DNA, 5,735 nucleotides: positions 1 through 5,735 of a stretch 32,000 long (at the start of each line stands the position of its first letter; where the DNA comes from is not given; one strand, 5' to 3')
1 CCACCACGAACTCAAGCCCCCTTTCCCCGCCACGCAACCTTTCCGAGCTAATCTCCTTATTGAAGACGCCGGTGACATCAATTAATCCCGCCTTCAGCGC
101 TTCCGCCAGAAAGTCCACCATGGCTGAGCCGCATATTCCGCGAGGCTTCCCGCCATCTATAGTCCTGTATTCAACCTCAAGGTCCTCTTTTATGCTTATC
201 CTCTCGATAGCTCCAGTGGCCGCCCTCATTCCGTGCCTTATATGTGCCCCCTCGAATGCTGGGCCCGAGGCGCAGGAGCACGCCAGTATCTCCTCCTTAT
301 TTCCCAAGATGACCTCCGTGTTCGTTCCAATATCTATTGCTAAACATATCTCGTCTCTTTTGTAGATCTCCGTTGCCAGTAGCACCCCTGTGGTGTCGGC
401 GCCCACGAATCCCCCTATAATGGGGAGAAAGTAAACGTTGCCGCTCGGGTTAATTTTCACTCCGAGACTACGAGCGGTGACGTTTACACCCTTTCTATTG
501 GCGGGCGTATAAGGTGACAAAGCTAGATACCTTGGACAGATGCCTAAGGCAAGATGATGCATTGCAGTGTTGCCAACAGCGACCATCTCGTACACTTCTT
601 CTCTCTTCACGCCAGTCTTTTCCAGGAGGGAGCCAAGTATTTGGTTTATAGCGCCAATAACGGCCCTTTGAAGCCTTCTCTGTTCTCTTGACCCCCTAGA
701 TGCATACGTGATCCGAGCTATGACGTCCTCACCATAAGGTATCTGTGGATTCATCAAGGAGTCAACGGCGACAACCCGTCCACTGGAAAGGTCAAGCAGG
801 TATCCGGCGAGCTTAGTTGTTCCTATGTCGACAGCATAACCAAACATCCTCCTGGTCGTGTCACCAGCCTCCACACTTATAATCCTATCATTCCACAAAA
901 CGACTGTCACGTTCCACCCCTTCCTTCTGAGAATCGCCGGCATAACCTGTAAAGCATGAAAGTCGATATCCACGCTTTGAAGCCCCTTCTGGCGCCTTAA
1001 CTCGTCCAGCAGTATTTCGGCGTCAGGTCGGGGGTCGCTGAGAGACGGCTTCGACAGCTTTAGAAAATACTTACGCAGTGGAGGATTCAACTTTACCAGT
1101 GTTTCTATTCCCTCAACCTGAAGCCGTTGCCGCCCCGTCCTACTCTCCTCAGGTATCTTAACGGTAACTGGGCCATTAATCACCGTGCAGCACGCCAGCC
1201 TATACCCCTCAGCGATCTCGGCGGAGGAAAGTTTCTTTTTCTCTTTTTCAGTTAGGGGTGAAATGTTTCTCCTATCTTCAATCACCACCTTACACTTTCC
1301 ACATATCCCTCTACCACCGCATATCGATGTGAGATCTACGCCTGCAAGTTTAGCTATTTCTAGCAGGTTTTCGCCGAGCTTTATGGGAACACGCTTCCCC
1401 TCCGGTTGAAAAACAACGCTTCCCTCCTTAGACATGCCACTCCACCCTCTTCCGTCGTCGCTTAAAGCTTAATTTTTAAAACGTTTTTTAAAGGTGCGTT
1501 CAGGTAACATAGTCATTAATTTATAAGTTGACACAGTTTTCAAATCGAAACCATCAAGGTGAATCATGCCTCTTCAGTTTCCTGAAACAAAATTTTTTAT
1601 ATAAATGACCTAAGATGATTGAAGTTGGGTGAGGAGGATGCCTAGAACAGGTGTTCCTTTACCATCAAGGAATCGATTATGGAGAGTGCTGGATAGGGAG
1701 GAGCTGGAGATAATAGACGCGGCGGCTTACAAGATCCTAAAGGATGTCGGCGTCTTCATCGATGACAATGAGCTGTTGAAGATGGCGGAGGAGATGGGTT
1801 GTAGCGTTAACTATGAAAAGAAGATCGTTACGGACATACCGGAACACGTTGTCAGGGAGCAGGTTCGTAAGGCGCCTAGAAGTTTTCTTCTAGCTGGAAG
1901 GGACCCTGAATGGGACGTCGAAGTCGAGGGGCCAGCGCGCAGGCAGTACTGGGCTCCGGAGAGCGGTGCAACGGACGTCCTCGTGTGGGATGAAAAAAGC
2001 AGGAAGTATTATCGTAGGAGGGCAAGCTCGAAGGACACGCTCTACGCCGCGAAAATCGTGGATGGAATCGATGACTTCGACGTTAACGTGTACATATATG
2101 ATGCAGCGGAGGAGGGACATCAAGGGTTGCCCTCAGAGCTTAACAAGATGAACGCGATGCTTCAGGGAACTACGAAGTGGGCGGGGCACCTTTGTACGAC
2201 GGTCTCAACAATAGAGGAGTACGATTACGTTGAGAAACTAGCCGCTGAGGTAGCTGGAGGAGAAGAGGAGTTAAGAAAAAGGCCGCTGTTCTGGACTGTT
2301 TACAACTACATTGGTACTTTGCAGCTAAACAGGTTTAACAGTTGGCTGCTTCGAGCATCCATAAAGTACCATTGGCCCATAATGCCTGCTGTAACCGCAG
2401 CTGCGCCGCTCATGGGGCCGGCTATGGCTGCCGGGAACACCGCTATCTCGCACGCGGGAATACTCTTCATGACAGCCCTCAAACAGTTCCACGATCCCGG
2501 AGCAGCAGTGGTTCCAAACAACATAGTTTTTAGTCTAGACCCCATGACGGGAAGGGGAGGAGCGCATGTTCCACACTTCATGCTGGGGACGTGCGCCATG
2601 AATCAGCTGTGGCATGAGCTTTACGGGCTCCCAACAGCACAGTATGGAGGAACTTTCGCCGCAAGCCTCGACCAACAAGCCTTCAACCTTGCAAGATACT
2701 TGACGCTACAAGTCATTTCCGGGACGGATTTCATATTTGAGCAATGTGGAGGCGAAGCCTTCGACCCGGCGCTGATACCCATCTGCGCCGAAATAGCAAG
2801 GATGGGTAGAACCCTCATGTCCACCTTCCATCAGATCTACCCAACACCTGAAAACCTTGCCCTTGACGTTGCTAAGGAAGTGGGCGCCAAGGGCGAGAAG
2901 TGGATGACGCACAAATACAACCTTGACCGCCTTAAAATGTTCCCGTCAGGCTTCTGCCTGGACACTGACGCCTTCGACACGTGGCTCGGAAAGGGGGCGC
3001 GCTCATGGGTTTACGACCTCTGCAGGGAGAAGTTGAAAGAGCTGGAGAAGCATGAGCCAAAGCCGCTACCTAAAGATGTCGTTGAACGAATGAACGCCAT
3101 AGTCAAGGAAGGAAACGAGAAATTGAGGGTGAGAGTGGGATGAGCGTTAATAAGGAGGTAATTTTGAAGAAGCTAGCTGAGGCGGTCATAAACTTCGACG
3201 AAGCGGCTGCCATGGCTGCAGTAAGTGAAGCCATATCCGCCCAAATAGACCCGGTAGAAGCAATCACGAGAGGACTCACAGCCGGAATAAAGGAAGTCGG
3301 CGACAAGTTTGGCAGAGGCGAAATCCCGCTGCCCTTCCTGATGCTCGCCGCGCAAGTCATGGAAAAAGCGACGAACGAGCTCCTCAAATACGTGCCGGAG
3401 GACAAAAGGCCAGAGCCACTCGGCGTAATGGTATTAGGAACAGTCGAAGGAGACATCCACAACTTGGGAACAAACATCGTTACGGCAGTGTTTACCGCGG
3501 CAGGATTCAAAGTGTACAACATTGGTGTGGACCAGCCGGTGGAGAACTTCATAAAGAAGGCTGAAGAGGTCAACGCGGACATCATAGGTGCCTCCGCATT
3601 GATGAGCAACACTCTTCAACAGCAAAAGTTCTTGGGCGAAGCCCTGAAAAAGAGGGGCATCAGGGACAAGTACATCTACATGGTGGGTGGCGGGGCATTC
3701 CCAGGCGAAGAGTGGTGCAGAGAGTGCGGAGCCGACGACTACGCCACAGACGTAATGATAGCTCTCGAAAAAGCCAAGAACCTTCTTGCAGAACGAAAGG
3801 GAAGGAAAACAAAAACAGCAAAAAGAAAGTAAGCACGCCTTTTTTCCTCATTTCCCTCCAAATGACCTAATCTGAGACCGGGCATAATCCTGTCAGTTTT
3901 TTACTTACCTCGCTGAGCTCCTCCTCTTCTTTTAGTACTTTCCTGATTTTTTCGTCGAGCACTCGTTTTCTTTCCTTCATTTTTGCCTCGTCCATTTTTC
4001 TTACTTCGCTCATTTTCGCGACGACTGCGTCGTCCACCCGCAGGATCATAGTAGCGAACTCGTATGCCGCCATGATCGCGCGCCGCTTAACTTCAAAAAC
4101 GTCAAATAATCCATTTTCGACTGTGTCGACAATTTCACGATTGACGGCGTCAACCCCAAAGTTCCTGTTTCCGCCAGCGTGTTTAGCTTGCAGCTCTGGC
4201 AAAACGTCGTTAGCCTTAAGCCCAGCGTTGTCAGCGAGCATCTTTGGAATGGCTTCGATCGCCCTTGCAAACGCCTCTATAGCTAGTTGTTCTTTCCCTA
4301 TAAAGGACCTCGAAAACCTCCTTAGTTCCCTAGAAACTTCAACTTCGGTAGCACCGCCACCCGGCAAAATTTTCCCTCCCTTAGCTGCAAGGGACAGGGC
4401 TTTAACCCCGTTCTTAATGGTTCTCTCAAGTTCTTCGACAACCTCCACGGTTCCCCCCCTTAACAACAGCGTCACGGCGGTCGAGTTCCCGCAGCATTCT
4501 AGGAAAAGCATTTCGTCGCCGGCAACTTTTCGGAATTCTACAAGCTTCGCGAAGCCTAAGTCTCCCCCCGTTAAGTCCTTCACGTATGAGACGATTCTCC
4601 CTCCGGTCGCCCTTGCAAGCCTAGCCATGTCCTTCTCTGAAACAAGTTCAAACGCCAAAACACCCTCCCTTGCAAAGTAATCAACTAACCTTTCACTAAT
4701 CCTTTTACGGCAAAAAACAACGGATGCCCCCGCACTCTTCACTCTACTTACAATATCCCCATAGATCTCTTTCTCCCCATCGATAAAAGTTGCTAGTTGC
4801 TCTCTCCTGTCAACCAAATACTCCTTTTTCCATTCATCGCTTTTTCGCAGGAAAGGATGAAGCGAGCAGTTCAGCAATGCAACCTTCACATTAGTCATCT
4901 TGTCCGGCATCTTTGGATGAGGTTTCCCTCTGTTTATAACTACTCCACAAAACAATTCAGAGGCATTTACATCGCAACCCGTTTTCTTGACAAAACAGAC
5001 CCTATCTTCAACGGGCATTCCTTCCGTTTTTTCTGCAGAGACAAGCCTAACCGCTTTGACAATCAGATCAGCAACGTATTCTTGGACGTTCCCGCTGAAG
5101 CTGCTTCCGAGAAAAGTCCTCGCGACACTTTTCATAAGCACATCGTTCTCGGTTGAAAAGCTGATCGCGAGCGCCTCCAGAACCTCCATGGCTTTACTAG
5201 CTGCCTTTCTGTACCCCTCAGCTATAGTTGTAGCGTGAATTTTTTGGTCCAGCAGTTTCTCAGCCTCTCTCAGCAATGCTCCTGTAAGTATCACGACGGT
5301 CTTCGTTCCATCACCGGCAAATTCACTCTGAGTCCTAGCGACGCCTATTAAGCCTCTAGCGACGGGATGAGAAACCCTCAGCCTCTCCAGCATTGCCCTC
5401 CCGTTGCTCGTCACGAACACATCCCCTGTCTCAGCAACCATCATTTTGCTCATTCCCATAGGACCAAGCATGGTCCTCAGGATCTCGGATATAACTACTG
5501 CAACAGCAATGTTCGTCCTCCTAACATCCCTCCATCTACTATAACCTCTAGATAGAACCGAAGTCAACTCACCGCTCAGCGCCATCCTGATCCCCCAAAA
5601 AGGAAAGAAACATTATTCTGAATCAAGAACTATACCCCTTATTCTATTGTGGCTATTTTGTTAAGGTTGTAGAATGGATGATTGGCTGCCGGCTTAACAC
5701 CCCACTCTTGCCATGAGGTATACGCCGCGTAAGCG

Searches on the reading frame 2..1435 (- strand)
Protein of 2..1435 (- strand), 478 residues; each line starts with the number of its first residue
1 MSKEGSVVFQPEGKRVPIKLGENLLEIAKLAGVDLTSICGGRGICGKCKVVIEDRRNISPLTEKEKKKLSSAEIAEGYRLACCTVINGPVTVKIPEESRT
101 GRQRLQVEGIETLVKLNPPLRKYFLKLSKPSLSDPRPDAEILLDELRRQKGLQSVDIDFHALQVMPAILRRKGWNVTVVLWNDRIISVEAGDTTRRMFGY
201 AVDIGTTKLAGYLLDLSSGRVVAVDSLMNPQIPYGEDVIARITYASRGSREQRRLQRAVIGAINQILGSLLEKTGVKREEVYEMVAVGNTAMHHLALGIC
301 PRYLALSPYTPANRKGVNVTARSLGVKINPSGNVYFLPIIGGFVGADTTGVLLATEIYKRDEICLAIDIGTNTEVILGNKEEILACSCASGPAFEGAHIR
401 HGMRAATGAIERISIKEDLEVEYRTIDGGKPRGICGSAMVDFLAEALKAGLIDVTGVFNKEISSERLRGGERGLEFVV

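Call 51: search_protein_families(library=pfam, proteins=[window:2-1435:-])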
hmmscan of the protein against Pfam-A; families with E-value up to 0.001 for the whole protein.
window:2-1435:- (478 aa): 4 families
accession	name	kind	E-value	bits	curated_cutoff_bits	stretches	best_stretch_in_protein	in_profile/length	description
PF17651.6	Raco_middle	-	1.6e-56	190.9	26.8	1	198-359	1-162/163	RACo middle region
PF14574.11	RACo_C_ter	-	9.6e-44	149.8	27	1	362-478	1-118/261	C-terminal domain of RACo the ASKHA domain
PF17650.6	RACo_linker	-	7.5e-24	83.8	26.2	1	114-194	6-85/86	RACo linker region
PF00111.32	Fer2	-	5e-10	39.6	21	1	10-86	4-76/77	2Fe-2S iron-sulfur cluster binding domain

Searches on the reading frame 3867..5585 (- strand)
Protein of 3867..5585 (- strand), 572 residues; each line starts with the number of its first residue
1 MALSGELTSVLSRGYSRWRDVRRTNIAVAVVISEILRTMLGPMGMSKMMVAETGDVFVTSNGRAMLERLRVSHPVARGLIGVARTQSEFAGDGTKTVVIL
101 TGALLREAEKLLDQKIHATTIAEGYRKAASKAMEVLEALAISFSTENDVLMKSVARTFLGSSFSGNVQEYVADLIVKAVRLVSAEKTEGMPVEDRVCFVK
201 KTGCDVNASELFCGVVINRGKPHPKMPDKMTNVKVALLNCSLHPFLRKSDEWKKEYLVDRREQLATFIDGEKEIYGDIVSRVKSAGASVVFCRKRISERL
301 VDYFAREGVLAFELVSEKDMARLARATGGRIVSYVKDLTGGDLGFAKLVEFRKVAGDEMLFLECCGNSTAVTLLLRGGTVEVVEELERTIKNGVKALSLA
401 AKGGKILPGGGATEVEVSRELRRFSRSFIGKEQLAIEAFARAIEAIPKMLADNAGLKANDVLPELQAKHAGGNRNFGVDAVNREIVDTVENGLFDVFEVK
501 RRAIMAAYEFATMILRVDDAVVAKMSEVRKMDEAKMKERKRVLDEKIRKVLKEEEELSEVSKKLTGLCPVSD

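Call 51: search_protein_families(library=pfam, proteins=[window:3867-5585:-])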
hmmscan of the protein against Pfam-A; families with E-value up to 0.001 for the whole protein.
window:3867-5585:- (572 aa): 1 family
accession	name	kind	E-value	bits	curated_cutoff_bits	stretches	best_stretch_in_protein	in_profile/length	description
PF00118.29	Cpn60_TCP1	-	1.7e-145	485.9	34.3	1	32-524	1-489/490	TCP-1/cpn60 chaperonin family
